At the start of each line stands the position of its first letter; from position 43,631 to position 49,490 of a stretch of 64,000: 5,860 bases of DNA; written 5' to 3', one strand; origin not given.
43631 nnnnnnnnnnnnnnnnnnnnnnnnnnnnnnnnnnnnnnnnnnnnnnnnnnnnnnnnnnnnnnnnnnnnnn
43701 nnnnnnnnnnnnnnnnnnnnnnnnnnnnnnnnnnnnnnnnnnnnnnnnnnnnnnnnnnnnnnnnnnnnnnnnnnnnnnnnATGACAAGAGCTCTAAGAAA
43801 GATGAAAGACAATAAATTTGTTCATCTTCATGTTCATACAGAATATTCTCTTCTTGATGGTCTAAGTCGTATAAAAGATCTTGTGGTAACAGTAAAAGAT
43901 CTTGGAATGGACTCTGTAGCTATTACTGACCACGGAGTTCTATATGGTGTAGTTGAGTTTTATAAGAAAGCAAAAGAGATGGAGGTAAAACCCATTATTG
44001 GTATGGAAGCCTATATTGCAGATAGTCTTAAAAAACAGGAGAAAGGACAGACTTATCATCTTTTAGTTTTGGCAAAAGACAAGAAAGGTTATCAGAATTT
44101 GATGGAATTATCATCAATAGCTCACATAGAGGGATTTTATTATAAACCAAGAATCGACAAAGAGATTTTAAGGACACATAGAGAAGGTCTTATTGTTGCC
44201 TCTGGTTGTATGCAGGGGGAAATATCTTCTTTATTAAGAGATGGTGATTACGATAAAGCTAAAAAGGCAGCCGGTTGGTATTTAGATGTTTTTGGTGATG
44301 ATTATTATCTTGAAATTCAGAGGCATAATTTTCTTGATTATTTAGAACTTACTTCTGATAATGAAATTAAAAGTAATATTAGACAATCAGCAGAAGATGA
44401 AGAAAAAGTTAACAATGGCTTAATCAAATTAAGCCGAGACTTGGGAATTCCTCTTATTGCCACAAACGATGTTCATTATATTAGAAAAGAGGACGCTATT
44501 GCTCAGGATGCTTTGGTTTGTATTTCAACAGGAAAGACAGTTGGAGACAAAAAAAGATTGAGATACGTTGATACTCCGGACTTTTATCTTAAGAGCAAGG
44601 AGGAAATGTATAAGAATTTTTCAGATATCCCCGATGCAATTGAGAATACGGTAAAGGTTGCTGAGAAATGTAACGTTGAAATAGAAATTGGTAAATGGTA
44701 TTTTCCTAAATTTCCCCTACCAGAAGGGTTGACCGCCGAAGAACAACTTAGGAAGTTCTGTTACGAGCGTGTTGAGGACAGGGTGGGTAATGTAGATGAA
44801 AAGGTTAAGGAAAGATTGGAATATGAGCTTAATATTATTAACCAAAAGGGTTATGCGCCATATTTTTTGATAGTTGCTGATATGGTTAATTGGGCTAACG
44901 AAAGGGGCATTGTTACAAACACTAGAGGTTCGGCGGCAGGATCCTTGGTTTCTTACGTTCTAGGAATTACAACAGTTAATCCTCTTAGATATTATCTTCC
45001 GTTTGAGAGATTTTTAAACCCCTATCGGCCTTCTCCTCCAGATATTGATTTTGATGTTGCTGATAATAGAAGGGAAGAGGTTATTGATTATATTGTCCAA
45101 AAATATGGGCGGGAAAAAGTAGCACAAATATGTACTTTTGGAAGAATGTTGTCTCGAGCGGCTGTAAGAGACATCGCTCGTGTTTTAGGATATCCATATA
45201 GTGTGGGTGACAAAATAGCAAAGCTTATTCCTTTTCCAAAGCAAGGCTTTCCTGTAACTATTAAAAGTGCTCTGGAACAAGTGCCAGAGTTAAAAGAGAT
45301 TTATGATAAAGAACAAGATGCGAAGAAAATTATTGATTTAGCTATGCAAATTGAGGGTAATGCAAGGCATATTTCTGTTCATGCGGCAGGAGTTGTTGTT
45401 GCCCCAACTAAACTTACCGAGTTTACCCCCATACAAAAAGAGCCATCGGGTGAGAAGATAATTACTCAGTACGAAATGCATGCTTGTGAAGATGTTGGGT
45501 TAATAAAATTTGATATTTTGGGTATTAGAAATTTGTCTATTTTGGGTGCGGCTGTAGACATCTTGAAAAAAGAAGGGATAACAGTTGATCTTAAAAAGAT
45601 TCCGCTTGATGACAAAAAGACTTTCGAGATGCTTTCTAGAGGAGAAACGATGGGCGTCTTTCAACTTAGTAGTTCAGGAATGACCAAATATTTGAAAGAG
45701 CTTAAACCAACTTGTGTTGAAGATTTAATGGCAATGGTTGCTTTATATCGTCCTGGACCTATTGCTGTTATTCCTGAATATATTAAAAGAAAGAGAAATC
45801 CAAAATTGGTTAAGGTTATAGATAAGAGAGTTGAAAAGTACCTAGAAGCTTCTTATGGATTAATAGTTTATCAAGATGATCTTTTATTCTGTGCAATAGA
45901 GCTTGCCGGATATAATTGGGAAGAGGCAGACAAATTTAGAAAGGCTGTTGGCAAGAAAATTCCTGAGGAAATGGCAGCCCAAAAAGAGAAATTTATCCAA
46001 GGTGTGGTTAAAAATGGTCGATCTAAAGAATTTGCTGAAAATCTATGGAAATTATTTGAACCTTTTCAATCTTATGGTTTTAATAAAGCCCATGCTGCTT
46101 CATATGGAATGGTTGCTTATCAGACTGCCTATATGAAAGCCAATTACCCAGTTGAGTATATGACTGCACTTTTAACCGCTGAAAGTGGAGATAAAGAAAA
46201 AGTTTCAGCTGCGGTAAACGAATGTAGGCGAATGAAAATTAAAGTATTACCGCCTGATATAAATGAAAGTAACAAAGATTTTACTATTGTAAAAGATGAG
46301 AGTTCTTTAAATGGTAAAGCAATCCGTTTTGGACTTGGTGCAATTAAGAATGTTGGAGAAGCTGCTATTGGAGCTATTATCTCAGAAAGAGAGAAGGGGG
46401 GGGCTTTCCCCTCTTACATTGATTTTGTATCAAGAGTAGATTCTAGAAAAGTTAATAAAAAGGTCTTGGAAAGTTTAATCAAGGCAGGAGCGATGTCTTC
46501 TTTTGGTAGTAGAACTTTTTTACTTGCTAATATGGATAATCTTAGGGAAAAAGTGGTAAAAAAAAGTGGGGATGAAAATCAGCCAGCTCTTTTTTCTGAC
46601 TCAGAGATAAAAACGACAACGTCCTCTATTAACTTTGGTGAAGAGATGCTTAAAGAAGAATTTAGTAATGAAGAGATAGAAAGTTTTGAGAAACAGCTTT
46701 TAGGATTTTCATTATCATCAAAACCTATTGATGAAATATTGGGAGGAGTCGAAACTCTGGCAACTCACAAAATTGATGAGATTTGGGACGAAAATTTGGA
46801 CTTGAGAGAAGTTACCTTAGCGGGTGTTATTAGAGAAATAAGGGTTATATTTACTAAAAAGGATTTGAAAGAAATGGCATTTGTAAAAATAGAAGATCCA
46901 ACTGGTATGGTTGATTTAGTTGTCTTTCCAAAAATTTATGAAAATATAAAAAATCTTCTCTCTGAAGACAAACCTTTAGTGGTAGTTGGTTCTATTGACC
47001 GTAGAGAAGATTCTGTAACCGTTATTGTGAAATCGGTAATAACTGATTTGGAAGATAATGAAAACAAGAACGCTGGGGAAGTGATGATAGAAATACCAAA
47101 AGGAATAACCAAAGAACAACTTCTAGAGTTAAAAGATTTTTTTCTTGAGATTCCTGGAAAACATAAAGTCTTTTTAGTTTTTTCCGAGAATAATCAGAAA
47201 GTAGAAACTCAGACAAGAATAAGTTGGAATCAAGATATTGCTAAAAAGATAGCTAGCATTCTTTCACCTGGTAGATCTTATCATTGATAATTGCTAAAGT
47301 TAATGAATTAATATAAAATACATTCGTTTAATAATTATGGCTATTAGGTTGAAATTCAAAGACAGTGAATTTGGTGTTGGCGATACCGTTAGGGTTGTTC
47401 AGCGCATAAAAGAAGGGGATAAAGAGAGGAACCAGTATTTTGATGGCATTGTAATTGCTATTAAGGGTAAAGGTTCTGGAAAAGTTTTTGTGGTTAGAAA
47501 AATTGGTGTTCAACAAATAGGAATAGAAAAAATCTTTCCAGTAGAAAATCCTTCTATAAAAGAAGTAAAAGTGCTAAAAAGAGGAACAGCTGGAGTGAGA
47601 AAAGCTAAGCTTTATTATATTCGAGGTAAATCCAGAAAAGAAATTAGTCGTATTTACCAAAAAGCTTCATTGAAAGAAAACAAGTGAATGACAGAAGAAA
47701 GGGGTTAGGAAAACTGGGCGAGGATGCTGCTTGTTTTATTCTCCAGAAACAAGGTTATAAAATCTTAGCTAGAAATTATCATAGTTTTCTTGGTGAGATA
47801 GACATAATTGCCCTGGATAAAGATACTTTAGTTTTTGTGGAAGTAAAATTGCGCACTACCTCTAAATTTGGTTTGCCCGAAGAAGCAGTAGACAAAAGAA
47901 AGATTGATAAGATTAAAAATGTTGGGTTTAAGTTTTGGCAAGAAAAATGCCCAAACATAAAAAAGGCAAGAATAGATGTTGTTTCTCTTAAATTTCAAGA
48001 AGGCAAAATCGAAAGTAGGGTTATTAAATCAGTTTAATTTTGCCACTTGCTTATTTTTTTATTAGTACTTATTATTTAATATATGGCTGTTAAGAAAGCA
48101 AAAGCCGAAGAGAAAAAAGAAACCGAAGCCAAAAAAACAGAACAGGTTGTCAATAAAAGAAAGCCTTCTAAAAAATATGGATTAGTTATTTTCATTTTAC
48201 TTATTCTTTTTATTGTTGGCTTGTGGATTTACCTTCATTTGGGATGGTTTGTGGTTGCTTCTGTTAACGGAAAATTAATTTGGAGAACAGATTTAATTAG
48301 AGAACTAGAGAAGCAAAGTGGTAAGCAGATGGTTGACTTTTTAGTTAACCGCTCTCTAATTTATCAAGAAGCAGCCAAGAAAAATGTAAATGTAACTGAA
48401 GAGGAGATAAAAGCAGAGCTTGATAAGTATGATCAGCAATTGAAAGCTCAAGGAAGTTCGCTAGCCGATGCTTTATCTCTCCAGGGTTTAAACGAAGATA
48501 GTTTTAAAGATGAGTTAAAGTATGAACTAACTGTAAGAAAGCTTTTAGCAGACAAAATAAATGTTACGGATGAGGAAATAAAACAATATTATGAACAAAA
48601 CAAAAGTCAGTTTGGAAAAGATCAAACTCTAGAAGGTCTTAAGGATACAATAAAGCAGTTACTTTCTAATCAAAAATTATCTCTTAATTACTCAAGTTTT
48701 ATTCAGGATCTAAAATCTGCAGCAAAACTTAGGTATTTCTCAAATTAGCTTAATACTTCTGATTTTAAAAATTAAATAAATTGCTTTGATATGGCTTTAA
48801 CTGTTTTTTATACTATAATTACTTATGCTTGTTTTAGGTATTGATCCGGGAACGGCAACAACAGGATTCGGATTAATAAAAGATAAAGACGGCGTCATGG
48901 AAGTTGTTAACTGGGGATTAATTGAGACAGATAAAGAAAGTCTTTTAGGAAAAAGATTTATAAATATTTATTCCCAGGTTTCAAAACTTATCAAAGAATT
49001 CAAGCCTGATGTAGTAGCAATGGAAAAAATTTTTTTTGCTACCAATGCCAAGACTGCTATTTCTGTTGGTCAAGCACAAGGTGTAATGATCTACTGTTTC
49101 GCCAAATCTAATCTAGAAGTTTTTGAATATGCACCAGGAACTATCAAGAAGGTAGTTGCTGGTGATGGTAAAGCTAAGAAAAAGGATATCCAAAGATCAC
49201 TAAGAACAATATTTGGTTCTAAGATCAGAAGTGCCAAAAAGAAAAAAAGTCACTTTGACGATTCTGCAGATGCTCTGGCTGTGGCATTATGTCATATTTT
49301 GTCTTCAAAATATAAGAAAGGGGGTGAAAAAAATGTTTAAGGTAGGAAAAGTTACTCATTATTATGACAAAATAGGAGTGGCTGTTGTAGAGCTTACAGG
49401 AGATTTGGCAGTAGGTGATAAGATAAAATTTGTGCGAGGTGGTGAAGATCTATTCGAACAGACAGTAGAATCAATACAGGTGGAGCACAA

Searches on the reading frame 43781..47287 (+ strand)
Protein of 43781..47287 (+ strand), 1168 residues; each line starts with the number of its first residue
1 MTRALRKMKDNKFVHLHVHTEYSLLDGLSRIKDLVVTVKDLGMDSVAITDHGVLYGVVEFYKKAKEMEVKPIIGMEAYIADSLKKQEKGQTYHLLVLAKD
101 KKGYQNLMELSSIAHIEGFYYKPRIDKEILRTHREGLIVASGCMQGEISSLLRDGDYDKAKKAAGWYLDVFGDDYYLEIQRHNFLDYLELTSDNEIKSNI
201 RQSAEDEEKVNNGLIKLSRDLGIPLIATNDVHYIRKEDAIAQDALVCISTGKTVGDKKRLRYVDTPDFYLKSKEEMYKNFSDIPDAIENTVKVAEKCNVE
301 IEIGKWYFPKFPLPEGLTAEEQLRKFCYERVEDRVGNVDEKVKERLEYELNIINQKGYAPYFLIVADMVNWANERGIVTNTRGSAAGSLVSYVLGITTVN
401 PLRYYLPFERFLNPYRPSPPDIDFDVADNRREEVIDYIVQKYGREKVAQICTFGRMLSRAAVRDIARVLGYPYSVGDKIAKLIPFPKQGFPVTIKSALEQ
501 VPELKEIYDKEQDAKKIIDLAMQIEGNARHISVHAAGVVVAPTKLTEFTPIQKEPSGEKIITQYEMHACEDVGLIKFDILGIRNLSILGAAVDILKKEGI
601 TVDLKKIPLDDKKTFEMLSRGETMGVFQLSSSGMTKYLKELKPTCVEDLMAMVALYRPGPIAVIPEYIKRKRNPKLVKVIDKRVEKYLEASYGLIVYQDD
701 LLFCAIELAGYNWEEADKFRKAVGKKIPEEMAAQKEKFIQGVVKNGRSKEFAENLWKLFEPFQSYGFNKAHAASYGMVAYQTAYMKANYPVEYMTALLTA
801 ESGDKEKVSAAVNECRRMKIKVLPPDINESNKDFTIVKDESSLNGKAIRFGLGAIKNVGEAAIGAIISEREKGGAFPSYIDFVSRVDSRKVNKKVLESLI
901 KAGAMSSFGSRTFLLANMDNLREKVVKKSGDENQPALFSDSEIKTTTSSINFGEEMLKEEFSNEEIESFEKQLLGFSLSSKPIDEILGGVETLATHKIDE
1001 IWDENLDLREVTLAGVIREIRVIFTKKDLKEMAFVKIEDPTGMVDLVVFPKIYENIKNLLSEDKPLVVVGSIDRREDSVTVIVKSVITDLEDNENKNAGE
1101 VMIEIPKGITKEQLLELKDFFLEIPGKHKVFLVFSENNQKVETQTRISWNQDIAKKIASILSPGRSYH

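Call 63: search_protein_families(library=pfam, proteins=[window:43781-47287:+], max_evalue=0.0001)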
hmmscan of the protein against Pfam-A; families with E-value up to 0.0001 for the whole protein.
window:43781-47287:+ (1168 aa): 5 families
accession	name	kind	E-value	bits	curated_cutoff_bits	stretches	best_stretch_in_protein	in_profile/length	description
PF07733.18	DNA_pol3_alpha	-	1.2e-98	330.3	23.9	1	322-581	2-260/260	Bacterial DNA polymerase III alpha NTPase domain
PF02811.25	PHP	-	8.2e-59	199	26.4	1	15-182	1-164/164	PHP domain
PF17657.6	DNA_pol3_finger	-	7.6e-52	175.4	22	1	584-746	1-166/166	Bacterial DNA polymerase III alpha subunit finger domain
PF14579.12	HHH_6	-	1.8e-30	105.4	25.6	1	819-910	1-85/90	Helix-hairpin-helix motif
PF01336.31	tRNA_anti-codon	-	6.2e-12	45.7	27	1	1011-1086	1-72/75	OB-fold nucleic acid binding domain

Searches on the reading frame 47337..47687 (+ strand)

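Call 63: search_protein_families(library=pfam, proteins=[window:47337-47687:+], max_evalue=0.0001)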
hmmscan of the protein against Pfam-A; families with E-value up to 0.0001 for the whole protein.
window:47337-47687:+ (116 aa): 1 family
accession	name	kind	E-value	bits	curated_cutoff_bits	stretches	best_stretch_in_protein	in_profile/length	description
PF01245.26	Ribosomal_L19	-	3e-29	101.7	22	1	10-103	16-106/111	Ribosomal protein L19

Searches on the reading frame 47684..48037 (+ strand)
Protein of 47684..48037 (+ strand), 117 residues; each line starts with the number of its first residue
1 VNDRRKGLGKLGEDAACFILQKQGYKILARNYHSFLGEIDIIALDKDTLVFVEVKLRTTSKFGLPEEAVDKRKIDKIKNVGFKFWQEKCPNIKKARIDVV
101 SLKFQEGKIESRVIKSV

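Call 63: search_protein_families(library=pfam, proteins=[window:47684-48037:+], max_evalue=0.0001)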
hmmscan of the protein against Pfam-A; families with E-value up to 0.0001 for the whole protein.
window:47684-48037:+ (117 aa): 2 families
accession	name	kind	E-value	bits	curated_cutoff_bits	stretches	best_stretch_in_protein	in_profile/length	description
PF02021.23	UPF0102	-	2.4e-25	89.2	23.6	1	12-101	1-79/80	Uncharacterised protein family UPF0102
PF08378.17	NERD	-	6e-05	24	22.1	1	9-64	2-64/111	Nuclease-related domain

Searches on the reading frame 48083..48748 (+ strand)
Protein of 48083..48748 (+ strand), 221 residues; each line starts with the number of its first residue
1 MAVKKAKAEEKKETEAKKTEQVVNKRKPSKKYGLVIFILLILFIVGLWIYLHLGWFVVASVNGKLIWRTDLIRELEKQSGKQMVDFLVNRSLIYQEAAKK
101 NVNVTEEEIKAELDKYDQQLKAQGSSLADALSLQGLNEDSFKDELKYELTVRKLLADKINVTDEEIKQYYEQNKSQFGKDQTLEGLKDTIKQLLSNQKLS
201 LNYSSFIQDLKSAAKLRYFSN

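Call 63: search_protein_families(library=pfam, proteins=[window:48083-48748:+], max_evalue=0.0001)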
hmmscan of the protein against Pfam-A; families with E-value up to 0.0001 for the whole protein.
window:48083-48748:+ (221 aa): 3 families
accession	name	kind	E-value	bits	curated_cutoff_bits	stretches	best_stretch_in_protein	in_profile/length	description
PF13624.11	SurA_N_3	-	6.9e-11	42.7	27.2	1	78-154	82-161/162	SurA-like N-terminal domain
PF09312.16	SurA_N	-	1.6e-05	25.5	30.8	1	81-153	44-116/118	SurA N-terminal domain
PF13623.11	SurA_N_2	-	7.6e-05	23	28.5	0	76-120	82-125/145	SurA-like N-terminal domain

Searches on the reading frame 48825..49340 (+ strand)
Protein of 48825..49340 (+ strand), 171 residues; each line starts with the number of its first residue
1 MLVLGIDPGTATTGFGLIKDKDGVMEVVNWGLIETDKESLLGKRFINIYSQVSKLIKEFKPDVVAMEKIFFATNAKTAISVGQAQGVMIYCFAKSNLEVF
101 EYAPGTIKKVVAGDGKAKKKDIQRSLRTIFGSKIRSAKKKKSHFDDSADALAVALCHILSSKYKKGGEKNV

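Call 63: search_protein_families(library=pfam, proteins=[window:48825-49340:+], max_evalue=0.0001)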
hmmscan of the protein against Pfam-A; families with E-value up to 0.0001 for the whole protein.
window:48825-49340:+ (171 aa): 1 family
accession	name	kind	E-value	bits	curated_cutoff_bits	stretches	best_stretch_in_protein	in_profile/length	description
PF02075.23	RuvC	-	1.8e-38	132.2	22.2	1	3-157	1-148/148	Crossover junction endodeoxyribonuclease RuvC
